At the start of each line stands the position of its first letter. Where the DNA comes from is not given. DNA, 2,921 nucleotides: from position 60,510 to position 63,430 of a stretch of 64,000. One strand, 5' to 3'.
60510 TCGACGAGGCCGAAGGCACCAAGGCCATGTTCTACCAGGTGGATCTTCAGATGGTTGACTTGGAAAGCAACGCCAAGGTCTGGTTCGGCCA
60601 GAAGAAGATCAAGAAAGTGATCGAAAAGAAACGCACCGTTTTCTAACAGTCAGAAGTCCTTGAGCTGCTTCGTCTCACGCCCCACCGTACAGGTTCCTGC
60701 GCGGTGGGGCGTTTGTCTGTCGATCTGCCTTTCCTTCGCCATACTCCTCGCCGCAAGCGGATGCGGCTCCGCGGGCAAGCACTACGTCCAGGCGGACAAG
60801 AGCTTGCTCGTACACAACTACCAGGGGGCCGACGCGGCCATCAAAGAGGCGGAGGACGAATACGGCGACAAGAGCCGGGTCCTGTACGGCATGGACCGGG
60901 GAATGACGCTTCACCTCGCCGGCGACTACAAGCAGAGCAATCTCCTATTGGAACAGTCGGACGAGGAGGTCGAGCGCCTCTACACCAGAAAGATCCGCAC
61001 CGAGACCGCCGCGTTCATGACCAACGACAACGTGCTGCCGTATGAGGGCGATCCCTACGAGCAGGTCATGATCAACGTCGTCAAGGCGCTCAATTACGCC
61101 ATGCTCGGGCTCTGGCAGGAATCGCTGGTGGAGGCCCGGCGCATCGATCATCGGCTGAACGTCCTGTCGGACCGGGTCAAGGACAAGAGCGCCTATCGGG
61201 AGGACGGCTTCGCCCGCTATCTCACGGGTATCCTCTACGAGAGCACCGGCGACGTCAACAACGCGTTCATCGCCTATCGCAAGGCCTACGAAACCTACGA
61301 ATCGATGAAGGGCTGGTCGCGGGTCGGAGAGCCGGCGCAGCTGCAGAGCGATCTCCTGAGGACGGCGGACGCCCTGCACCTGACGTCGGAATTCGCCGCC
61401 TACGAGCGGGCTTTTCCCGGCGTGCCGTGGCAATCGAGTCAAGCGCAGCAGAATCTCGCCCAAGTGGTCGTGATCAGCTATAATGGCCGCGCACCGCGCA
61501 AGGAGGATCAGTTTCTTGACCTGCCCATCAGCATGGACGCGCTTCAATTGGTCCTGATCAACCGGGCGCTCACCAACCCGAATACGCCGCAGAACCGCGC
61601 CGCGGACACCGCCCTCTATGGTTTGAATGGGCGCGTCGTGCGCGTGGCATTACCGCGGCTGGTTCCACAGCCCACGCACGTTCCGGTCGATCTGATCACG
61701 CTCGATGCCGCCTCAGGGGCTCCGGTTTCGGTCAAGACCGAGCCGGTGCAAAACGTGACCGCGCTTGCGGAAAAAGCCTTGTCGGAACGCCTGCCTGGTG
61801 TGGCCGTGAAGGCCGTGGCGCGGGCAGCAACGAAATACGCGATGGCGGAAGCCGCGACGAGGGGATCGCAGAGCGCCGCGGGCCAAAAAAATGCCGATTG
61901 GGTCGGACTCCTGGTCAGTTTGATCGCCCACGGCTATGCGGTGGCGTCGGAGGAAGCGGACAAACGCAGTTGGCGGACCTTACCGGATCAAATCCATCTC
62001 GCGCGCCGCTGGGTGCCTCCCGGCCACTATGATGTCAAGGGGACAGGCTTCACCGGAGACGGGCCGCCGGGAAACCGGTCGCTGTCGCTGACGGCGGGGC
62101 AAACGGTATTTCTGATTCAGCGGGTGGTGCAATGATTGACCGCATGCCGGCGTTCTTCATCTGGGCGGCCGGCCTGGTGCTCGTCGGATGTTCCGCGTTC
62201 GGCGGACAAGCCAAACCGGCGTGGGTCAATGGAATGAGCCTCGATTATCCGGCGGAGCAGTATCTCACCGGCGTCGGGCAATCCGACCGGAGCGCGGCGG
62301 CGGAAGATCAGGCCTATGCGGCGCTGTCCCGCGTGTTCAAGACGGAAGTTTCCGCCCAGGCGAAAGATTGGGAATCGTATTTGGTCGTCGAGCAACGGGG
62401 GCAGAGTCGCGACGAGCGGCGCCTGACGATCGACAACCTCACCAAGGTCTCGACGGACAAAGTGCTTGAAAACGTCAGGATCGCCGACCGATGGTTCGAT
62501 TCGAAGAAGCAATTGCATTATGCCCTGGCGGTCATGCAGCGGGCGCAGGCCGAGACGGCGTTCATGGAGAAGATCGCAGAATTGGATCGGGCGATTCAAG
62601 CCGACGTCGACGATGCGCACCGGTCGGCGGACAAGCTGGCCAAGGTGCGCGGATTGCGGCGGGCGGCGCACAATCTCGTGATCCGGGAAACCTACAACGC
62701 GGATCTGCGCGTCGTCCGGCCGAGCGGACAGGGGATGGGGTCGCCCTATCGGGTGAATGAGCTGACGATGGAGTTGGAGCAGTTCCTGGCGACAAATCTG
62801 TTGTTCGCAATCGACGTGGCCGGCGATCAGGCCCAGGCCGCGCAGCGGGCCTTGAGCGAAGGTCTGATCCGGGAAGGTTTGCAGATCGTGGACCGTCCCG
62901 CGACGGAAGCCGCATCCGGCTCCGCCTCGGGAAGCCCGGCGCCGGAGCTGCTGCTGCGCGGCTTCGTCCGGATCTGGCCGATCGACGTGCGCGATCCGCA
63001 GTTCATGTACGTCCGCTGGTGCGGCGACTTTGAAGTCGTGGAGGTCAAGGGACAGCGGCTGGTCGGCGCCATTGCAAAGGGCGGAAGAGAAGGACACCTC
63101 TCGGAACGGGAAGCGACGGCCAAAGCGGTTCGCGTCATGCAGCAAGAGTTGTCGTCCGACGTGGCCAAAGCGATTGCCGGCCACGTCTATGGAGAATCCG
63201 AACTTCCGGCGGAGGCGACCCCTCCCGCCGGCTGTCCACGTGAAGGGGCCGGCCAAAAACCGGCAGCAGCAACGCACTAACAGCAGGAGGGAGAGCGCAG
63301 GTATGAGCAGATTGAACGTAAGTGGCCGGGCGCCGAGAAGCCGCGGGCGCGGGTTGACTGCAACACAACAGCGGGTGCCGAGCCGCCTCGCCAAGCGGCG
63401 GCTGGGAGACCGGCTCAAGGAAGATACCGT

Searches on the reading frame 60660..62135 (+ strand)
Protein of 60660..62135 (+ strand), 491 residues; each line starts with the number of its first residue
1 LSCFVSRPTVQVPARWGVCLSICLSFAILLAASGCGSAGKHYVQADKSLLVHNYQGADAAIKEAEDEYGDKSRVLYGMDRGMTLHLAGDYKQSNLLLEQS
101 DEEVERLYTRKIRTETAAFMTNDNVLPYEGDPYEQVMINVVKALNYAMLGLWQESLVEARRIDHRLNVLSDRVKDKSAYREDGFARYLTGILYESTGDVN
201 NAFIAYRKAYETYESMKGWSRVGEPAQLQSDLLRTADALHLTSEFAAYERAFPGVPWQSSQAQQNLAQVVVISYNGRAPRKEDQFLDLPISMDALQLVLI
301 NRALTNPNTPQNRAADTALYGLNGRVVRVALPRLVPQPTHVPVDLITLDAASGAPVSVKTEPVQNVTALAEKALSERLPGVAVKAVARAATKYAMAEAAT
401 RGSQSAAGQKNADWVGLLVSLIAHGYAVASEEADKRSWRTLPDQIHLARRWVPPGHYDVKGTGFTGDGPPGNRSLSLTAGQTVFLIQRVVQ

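Call 87: search_protein_families(library=pfam, proteins=[window:60660-62135:+], max_evalue=0.00001)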
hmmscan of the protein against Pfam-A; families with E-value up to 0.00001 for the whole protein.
window:60660-62135:+ (491 aa): 0 families

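Call 90: search_protein_families(library=ncbifam, proteins=[window:60660-62135:+], max_evalue=0.05)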
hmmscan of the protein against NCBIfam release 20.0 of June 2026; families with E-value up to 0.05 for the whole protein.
window:60660-62135:+ (491 aa): 1 family
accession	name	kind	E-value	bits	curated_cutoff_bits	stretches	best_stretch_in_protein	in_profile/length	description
NF033562.2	BH0509_fam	subfamily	0.014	15.3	30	1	94-111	22-39/43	BH0509 family protein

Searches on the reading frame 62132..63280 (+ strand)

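Call 87: search_protein_families(library=pfam, proteins=[window:62132-63280:+], max_evalue=0.00001)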
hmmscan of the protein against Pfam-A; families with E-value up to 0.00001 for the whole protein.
window:62132-63280:+ (382 aa): 1 family
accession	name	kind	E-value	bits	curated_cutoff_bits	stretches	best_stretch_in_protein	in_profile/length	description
PF02169.21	LPP20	-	6.7e-12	46.1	25.9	1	29-135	1-96/97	LPP20 lipoprotein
